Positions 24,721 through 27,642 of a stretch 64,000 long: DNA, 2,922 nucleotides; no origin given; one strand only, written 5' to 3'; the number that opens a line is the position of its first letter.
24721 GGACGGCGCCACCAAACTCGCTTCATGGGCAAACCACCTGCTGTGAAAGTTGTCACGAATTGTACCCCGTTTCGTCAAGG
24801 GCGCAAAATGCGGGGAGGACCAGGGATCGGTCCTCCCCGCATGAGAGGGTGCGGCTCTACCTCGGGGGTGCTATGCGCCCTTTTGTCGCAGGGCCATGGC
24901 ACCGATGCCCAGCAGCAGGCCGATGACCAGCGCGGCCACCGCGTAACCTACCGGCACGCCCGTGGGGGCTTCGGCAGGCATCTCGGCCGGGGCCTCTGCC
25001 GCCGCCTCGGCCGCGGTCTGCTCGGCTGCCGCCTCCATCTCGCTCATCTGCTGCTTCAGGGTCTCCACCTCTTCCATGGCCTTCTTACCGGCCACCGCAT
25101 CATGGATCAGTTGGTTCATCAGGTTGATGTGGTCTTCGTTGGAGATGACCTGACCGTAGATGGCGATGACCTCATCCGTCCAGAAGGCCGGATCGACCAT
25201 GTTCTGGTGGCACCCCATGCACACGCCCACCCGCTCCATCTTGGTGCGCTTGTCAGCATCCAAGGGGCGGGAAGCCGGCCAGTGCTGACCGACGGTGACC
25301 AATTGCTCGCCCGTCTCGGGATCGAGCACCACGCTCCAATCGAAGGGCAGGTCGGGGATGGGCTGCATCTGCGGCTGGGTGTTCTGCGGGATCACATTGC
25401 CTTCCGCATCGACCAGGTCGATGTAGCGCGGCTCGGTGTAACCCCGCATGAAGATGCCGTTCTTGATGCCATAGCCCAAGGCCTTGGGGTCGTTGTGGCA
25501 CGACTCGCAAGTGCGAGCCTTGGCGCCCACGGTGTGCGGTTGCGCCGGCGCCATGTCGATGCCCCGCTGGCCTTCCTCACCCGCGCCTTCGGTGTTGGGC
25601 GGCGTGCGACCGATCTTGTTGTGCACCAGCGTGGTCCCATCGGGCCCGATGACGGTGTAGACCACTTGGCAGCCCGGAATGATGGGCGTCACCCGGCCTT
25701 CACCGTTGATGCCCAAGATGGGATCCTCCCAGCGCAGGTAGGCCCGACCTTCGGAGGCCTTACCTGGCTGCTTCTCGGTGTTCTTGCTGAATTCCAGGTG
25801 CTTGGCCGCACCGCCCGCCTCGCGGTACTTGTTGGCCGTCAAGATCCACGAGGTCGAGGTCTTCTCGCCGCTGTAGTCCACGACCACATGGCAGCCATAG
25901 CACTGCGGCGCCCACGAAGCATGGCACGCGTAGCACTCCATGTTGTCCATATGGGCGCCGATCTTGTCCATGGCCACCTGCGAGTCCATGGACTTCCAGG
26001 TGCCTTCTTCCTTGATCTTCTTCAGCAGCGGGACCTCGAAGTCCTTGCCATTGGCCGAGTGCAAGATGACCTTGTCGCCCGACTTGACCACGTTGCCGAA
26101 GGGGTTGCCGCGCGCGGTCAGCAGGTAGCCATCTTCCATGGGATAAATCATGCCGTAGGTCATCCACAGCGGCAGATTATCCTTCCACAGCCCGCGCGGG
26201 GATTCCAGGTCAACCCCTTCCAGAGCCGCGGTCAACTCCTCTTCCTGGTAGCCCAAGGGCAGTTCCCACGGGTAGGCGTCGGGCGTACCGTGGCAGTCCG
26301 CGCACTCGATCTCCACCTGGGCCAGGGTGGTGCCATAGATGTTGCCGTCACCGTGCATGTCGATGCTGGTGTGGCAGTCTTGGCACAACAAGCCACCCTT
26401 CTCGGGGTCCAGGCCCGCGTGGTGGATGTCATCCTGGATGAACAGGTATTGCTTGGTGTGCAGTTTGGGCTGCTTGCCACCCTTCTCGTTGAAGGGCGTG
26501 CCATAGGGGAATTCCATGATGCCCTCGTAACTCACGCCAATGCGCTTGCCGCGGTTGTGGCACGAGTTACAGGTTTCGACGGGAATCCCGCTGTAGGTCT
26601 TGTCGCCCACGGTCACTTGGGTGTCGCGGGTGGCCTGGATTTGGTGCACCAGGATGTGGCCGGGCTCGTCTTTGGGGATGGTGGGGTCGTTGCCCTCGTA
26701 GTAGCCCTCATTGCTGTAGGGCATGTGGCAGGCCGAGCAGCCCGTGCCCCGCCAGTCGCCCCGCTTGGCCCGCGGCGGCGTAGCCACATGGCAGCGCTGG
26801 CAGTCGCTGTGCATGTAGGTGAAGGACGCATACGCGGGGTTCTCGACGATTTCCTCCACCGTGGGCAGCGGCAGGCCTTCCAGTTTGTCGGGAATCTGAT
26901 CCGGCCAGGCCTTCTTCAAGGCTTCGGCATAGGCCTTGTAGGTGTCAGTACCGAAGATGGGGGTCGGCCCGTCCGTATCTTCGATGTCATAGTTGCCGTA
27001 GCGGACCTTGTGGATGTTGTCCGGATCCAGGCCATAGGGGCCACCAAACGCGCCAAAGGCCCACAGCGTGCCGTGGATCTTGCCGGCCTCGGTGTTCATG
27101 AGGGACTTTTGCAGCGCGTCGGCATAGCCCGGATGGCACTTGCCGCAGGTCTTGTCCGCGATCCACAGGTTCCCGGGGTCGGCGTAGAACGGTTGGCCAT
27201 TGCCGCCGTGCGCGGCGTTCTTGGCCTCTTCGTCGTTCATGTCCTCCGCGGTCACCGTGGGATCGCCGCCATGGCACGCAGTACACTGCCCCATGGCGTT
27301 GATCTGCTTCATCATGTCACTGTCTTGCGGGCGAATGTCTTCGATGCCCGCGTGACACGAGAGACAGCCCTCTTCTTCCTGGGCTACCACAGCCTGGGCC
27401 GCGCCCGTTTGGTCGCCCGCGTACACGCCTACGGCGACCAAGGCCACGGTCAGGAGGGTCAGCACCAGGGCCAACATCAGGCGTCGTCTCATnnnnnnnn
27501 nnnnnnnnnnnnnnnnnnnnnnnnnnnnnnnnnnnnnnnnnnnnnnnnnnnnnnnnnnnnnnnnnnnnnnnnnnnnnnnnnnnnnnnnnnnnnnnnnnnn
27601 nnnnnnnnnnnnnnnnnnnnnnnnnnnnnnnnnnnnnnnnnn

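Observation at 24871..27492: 873-aa, 12-haem, tail-anchored cytochrome with large haem-free inserts that I cannot place in a named family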

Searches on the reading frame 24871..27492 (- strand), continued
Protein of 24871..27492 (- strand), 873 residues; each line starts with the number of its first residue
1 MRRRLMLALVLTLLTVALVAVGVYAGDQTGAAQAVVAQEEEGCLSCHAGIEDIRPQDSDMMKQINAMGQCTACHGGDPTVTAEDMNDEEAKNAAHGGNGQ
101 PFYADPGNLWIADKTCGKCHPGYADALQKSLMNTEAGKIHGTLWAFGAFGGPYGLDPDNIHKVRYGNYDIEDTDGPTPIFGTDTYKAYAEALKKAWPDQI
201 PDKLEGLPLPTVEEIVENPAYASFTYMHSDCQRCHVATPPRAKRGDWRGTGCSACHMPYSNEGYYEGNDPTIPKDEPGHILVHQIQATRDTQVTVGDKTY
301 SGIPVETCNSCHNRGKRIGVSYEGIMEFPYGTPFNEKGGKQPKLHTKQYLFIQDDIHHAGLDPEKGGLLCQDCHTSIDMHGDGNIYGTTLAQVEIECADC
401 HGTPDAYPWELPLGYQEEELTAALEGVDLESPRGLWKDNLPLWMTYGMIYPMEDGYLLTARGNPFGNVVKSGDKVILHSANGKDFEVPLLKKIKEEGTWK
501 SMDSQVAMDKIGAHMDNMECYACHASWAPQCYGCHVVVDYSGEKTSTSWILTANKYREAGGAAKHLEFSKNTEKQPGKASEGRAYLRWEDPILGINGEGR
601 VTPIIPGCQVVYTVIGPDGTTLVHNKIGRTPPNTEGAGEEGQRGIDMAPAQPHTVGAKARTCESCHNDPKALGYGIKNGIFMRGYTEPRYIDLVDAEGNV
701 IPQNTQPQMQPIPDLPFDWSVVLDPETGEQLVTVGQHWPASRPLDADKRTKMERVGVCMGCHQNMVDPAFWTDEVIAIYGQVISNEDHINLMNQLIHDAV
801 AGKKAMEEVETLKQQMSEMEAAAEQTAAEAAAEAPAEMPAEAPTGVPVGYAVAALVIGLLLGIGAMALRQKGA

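Call 87: search_protein_families(library=ncbifam, proteins=[L044:4897-6882:-, L044:4399-4893:-, L044:2975-4402:-, L058:11559-13589:+, L058:7081-7809:+, L058:6159-7028:+, L049:8869-9714:+, L049:9711-10301:+], max_evalue=1e-10)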
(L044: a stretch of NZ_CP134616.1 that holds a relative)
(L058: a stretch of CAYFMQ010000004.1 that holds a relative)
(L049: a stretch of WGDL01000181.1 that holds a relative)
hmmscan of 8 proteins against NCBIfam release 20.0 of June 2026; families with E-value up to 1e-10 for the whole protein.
L044:4897-6882:- (661 aa): 3 families
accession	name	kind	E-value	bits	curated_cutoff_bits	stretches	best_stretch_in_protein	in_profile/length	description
TIGR00353.1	nrfE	subfamily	2.6e-192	640.8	569.05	1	53-643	1-578/578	heme lyase CcmF/NrfE family subunit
TIGR03145.1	cyt_nit_nrfE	subfamily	3.3e-189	630.6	927.3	1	1-637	1-630/631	heme lyase NrfEFG subunit NrfE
NF007691.0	PRK10369.1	subfamily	1.8e-137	459.6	394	1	3-637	5-565/573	heme lyase NrfEFG subunit NrfE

L044:4399-4893:- (164 aa): 1 family
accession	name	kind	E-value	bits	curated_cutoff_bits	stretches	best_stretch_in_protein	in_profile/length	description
TIGR03147.1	cyt_nit_nrfF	exception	2e-27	95.3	159.2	1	15-137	4-125/126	heme lyase NrfEFG subunit NrfF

L044:2975-4402:- (475 aa): 1 family
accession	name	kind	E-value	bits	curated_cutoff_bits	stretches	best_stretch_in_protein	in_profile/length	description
TIGR03142.1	cytochro_ccmI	equivalog_domain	4.5e-19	68.9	29.3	1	3-114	1-116/118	c-type cytochrome biogenesis protein CcmI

L058:11559-13589:+ (676 aa): 3 families
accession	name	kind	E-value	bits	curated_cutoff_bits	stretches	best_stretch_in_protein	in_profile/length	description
TIGR03145.1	cyt_nit_nrfE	subfamily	1.1e-206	688.3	927.3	1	16-651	2-629/631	heme lyase NrfEFG subunit NrfE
TIGR00353.1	nrfE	subfamily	2.1e-205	684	569.05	1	67-658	1-578/578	heme lyase CcmF/NrfE family subunit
NF007691.0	PRK10369.1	subfamily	2.7e-141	472.2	394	1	16-652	4-565/573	heme lyase NrfEFG subunit NrfE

L058:7081-7809:+ (242 aa): 1 family
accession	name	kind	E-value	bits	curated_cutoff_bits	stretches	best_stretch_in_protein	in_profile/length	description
TIGR01191.1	ccmC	subfamily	1.2e-85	286.1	186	1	44-224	1-181/184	heme ABC transporter permease CcmC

L058:6159-7028:+ (289 aa): 1 family
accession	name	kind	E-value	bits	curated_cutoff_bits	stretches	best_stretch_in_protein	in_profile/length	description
TIGR01190.1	ccmB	equivalog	1.1e-75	253.9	156.2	1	75-285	1-211/211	heme exporter protein CcmB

L049:8869-9714:+ (281 aa): 5 families
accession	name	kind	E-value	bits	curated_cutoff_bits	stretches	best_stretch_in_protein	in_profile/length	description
NF040959.1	MamA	equivalog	1.9e-16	60.2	200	0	97-191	76-171/204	magnetosome protein MamA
TIGR02917.1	PEP_TPR_lipo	equivalog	2.7e-16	58.7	312.2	0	175-259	175-259/899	XrtA/PEP-CTERM system TPR-repeat protein PrsT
NF033920.0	C39_PA2778_fam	equivalog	2.8e-13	49.9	150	0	165-251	162-248/255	PA2778 family cysteine peptidase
TIGR02521.1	type_IV_pilW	equivalog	3e-12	46.6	154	1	97-257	36-199/234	type IV pilus biogenesis/stability protein PilW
NF047558.1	TPR_END_plus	domain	7.4e-12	45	32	0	230-275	2-48/56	TPR end-of-group domain-containing protein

L049:9711-10301:+ (196 aa): 0 families

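Call 88: find_encoding_contigs(protein=window:24871-27492:-, flank=2000, max_places=3)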
Protein window:24871-27492:- (873 aa): 2 contigs read that carry it; 1 place shown.
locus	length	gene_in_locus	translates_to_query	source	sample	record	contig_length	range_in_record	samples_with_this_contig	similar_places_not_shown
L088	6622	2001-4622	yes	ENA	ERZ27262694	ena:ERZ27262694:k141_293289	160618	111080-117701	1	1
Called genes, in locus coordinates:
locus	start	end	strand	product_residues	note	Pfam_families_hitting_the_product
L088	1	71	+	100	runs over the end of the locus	PF00166:Cpn10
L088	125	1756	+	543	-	PF00118:Cpn60_TCP1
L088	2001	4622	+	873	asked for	PF11845:Tll0287-like (faint), PF14522:Cytochrome_C7 (faint), PF14537:Cytochrom_c3_2 (faint), PF22113:Mtrc-MtrF_II-IV_dom (weak)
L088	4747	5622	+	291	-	PF13414:TPR_11, PF00515:TPR_1, PF13424:TPR_12, PF13414:TPR_11, PF13432:TPR_16, PF14559:TPR_19, PF00515:TPR_1, PF07719:TPR_2, +22 more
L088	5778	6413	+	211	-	PF02085:Cytochrom_CIII (weak), PF14522:Cytochrome_C7 (weak), PF14537:Cytochrom_c3_2 (faint), PF14522:Cytochrome_C7 (weak)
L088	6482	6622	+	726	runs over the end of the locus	PF04879:Molybdop_Fe4S4, PF00384:Molybdopterin, PF01568:Molydop_binding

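Call 89: find_encoding_contigs(protein=P0272, flank=10000, max_places=1)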
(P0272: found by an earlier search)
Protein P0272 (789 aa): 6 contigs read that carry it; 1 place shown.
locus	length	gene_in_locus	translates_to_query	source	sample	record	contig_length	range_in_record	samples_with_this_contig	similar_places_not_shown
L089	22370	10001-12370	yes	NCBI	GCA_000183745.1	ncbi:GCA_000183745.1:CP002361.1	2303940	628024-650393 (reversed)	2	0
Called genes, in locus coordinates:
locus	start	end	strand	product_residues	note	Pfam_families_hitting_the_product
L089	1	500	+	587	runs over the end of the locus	PF03717:PBP_dimer, PF00905:Transpeptidase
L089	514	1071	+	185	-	PF03775:MinC_C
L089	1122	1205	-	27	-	PF17070:Thx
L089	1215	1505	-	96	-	PF01649:Ribosomal_S20p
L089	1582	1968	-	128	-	-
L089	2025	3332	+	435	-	PF00579:tRNA-synt_1b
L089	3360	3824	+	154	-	-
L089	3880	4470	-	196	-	-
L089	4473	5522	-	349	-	PF23914:TPR_CcmH_CycH, PF13371:TPR_9 (faint), PF13424:TPR_12 (faint), PF00515:TPR_1 (faint), PF07719:TPR_2 (faint), PF13432:TPR_16 (weak), PF14559:TPR_19, PF13442:Cytochrome_CBB3, +5 more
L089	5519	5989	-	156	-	PF03918:CcmH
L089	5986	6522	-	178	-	PF08534:Redoxin, PF00578:AhpC-TSA, PF00085:Thioredoxin (weak), PF13905:Thioredoxin_8 (weak)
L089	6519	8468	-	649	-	PF01578:Cytochrom_C_asm, PF16327:CcmF_C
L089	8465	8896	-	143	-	PF03100:CcmE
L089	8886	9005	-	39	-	-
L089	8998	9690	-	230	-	PF01578:Cytochrom_C_asm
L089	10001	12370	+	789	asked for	PF02085:Cytochrom_CIII (faint), PF14522:Cytochrome_C7 (faint), PF14537:Cytochrom_c3_2 (faint), PF22113:Mtrc-MtrF_II-IV_dom (faint)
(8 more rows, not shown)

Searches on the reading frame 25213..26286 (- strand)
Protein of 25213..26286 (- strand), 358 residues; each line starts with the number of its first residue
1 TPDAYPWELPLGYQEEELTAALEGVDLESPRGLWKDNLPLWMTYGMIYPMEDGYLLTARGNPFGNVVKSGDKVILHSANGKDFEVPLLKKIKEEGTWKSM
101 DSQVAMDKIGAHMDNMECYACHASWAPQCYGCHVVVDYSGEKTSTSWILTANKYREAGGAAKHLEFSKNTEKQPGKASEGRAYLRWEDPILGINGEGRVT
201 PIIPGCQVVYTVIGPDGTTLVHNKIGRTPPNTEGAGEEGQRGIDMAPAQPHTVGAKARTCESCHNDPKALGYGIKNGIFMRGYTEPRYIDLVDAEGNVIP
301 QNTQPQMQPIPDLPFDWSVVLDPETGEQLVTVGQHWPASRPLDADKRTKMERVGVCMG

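Call 83: predict_structure(alignment_id=A3)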
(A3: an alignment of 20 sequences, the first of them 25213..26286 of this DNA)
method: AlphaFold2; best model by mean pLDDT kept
length: 358 residues; sequences in the alignment: 20
mean_pLDDT: 41.2   pTM: 0.30
mean pLDDT of the five models: 41.2, 39.0, 37.9, 37.0, 34.1
residues with pLDDT >= 90: 0; 70-90: 2; 50-70: 79; < 50: 277
segments of 3 or more residues with pLDDT < 50: 1-19, 25-34, 42-68, 74-83, 99-135, 177-209, 223-236, 238-292, 300-324, 326-358
pLDDT, mean of each block of 10 residues (from residue 1): 28 38 45 45 44 31 42 47 48 56 44 34 26 52 58 62 50 51 30 26 37 57 47 42 32 26 28 30 42 51 40 36 46 41 43 26
secondary structure, 60 per line:
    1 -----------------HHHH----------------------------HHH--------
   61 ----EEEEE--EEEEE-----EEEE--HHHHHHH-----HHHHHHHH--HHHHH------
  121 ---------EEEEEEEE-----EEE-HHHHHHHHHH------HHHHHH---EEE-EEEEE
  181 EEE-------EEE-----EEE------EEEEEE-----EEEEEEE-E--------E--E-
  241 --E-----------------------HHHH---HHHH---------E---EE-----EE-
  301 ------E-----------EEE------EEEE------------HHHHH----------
elements in order: H18-21 E65-69 E72-76 E82-85 H88-94 H100-107 H110-114 E130-137 E143-145 H147-156 H163-168 E172-174 E176-183 E191-193 E199-201 E208-213 E219-225 H267-270 H274-277 E319-321 E328-331 H344-348
